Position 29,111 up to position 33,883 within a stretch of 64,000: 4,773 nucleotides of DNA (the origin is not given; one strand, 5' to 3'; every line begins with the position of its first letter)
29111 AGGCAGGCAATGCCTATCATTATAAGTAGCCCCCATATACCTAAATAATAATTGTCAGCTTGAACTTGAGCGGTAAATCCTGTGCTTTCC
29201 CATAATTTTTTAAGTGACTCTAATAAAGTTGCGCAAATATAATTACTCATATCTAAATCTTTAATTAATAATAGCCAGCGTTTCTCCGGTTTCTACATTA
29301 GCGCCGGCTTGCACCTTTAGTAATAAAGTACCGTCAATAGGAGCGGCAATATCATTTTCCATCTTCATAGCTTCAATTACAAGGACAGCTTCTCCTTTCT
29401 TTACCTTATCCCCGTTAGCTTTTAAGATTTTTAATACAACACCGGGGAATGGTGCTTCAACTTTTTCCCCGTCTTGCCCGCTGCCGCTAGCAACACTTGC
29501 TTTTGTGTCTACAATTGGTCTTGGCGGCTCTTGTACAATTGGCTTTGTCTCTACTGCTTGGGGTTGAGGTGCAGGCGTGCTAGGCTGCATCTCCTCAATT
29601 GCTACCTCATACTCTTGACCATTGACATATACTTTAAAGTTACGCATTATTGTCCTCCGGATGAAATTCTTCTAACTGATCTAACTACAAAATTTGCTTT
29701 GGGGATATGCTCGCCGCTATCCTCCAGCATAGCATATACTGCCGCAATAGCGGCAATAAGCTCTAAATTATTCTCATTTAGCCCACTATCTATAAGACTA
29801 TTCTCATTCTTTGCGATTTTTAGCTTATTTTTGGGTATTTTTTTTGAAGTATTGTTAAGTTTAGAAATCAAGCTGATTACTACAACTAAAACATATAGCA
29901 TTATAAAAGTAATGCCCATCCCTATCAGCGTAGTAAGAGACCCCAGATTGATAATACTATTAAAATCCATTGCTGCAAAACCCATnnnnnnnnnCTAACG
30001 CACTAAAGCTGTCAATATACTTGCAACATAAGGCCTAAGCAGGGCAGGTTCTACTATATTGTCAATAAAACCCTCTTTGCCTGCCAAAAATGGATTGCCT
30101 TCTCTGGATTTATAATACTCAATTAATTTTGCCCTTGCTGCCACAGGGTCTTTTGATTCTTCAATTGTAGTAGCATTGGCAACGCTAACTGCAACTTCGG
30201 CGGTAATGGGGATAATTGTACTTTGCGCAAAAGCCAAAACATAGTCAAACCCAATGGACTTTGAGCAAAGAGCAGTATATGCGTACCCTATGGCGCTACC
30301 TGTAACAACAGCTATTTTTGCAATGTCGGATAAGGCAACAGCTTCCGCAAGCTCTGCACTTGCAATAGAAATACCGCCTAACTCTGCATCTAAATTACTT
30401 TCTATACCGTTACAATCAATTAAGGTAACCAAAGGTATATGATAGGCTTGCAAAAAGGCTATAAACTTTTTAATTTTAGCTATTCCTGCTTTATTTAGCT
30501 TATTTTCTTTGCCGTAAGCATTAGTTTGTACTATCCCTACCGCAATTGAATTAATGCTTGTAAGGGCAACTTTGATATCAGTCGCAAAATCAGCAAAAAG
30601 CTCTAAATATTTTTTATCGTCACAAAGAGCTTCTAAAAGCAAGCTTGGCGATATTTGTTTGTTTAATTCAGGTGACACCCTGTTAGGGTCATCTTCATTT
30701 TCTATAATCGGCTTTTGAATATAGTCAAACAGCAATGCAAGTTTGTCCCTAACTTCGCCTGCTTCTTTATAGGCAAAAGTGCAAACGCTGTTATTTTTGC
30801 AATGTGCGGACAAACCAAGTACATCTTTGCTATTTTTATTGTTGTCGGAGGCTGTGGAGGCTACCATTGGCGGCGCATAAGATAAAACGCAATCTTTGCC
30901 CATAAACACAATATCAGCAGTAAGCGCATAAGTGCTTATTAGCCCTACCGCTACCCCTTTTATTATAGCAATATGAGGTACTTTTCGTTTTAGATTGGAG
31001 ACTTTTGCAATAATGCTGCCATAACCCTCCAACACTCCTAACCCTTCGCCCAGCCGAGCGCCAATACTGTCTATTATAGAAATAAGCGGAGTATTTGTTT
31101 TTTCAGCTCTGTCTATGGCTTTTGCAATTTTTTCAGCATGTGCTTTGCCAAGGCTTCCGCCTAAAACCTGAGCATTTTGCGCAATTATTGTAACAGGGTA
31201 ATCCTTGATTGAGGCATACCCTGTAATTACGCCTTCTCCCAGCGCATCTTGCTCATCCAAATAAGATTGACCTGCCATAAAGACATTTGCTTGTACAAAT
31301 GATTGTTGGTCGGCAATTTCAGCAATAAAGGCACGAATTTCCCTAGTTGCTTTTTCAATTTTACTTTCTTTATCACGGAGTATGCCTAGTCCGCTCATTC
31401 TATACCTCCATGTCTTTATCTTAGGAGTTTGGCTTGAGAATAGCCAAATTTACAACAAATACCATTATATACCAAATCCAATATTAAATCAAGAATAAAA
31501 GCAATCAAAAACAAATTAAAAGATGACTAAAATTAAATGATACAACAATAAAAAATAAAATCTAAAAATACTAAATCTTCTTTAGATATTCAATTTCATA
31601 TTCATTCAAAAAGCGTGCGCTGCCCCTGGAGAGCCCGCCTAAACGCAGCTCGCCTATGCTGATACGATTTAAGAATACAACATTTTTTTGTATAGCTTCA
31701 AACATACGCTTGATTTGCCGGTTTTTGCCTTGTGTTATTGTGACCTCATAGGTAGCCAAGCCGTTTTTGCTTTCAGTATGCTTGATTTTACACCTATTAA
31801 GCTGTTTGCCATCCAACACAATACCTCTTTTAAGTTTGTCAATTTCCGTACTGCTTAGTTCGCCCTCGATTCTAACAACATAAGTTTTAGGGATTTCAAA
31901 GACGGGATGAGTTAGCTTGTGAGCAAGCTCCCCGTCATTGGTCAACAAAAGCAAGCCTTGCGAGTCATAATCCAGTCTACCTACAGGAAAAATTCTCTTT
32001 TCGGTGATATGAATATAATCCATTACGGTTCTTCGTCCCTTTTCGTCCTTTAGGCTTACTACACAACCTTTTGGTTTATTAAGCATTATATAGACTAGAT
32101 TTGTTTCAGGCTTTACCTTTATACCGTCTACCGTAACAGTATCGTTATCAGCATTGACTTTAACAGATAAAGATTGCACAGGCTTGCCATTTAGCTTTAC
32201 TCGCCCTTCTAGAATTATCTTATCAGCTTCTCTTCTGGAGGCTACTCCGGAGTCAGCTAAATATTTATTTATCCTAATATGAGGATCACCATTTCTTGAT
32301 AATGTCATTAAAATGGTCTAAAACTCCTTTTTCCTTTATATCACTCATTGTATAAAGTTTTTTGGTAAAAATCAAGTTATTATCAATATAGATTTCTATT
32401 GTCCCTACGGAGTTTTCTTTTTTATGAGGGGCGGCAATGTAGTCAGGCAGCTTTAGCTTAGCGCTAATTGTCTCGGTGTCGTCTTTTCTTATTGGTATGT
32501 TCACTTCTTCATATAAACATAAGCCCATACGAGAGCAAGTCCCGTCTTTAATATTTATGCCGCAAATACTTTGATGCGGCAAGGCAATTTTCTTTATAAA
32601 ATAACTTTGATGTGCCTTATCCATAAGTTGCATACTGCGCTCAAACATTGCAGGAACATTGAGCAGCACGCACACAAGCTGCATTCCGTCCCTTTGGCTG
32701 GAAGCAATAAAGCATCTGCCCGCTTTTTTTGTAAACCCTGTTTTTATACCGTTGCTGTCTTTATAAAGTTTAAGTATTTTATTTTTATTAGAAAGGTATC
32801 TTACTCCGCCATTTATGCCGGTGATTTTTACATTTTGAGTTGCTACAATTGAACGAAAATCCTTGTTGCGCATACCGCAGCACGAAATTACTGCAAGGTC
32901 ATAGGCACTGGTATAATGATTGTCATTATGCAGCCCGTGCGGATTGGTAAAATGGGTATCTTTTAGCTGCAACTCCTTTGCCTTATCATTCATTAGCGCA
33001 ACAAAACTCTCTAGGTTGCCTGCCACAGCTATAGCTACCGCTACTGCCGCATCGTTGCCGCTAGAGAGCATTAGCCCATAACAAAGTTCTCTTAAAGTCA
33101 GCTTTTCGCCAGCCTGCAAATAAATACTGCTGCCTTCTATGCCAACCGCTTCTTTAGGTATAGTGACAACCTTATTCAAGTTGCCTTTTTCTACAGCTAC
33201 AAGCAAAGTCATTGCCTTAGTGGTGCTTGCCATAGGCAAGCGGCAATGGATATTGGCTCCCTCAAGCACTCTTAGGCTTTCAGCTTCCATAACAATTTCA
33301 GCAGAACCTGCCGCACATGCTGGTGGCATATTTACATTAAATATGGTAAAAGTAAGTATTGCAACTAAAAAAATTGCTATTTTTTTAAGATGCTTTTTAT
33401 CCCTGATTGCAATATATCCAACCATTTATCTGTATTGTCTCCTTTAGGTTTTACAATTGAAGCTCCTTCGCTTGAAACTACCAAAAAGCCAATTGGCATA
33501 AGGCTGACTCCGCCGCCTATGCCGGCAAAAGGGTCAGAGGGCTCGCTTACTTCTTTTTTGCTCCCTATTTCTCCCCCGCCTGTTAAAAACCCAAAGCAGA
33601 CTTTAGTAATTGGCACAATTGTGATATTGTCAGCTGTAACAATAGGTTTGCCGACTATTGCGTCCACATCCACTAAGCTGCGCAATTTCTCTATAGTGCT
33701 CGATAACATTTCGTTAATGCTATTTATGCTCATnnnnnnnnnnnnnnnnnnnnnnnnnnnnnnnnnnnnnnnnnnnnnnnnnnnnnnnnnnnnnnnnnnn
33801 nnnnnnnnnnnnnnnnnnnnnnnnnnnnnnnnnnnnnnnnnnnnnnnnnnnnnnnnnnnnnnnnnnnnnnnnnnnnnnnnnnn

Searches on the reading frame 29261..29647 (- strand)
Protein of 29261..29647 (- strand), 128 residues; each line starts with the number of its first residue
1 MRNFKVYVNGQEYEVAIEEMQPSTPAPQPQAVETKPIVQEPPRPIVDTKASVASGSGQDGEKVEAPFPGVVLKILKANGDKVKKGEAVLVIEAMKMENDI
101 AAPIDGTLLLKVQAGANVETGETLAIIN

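Call 100: search_protein_families(library=pfam, proteins=[window:29261-29647:-], max_evalue=0.001)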
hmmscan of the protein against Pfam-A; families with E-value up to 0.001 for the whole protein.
window:29261-29647:- (128 aa): 5 families
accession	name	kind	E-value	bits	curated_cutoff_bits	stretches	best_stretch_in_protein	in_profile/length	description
PF00364.28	Biotin_lipoyl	-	9.9e-16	57.8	22.1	1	62-127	2-73/73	Biotin-requiring enzyme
PF13533.13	Biotin_lipoyl_2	-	3.9e-06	27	29.8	0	62-91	2-31/32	Biotin-lipoyl like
PF01597.25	GCV_H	-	0.0001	22.6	22.2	1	71-109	34-72/122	Glycine cleavage H-protein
PF13437.12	HlyD_3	-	0.00015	22.9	22.2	0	63-93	2-32/106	HlyD family secretion protein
PF07831.19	PYNP_C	-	0.00038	20.5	27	0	72-97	34-59/75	Pyrimidine nucleoside phosphorylase C-terminal domain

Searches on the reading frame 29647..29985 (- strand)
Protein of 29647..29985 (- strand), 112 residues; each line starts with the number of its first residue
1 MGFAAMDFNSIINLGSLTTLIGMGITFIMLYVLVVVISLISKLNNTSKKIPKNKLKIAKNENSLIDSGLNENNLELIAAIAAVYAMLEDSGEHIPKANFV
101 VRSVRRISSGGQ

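Call 100: search_protein_families(library=pfam, proteins=[window:29647-29985:-], max_evalue=0.001)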
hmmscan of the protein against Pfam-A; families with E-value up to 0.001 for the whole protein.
window:29647-29985:- (112 aa): 1 family
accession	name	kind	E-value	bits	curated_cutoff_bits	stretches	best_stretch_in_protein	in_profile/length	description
PF04277.18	OAD_gamma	-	7.1e-14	52.7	27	1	16-82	4-70/76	Oxaloacetate decarboxylase, gamma chain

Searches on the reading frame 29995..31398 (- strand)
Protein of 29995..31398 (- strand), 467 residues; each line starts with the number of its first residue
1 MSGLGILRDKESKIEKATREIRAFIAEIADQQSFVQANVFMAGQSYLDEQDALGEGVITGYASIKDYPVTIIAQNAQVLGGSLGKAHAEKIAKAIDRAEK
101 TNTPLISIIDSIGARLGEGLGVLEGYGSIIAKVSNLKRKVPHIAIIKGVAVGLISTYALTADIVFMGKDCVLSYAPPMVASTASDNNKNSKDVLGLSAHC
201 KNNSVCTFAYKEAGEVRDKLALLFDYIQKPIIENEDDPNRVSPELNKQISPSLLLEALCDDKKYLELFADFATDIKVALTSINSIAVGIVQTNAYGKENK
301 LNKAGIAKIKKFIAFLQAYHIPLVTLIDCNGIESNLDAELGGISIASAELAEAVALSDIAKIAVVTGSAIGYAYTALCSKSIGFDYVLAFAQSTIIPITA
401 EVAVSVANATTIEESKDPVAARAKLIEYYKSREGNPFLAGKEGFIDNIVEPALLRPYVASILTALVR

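Call 78: search_protein_families(library=pfam, proteins=[window:29995-31398:-], max_evalue=0.00001)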
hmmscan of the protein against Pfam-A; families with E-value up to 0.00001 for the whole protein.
window:29995-31398:- (467 aa): 2 families
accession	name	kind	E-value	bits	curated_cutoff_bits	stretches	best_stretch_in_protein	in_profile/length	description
PF01039.27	Carboxyl_trans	-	3.5e-58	197.9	22.3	1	25-464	14-477/493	Carboxyl transferase domain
PF03255.19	ACCA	-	5.3e-08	32.8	23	0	55-148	92-194/310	Acetyl co-enzyme A carboxylase carboxyltransferase-like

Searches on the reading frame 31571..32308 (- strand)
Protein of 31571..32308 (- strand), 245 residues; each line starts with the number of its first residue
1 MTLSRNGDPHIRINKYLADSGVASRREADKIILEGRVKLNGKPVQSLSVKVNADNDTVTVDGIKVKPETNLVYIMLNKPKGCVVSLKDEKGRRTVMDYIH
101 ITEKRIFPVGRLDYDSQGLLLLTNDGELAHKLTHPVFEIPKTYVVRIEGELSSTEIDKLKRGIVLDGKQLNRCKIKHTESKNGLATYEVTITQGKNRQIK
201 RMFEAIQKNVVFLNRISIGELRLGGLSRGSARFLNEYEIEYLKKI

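Call 79: search_protein_families(library=pfam, proteins=[window:31571-32308:-], max_evalue=0.00001)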
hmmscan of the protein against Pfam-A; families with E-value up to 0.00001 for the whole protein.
window:31571-32308:- (245 aa): 2 families
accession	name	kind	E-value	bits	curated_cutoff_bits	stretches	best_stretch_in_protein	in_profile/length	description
PF00849.27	PseudoU_synth_2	-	1.5e-23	84.1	26.8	1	73-205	2-152/152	RNA pseudouridylate synthase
PF01479.30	S4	-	1.8e-12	47.2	22.8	1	12-55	2-45/48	S4 domain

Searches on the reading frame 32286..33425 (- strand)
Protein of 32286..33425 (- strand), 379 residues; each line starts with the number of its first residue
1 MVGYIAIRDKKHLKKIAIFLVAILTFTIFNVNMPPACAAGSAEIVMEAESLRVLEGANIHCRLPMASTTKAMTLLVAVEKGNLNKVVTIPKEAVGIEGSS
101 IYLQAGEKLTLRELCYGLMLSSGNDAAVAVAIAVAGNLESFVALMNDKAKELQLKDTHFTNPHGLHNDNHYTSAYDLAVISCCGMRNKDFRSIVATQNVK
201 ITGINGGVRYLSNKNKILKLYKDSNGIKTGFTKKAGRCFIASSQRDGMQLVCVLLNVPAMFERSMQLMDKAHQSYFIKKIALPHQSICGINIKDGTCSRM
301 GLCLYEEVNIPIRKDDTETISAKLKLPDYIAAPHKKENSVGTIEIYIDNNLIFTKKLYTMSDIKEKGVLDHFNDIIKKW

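Call 79: search_protein_families(library=pfam, proteins=[window:32286-33425:-], max_evalue=0.00001)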
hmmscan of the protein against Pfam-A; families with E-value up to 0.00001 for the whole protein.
window:32286-33425:- (379 aa): 2 families
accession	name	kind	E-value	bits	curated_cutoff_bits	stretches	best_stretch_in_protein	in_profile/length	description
PF00768.25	Peptidase_S11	-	1.9e-57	194.9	27.6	1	34-257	7-237/239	D-alanyl-D-alanine carboxypeptidase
PF07943.18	PBP5_C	-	1.6e-10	41.5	21.2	1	292-365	18-91/91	Penicillin-binding protein 5, C-terminal domain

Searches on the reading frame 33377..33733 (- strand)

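Call 100: search_protein_families(library=pfam, proteins=[window:33377-33733:-], max_evalue=0.001)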
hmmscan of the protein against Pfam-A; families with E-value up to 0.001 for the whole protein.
window:33377-33733:- (118 aa): 1 family
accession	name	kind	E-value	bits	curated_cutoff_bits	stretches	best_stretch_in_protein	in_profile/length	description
PF09579.15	Spore_YtfJ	-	3.9e-15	56.3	25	1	32-106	2-74/81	Sporulation protein YtfJ (Spore_YtfJ)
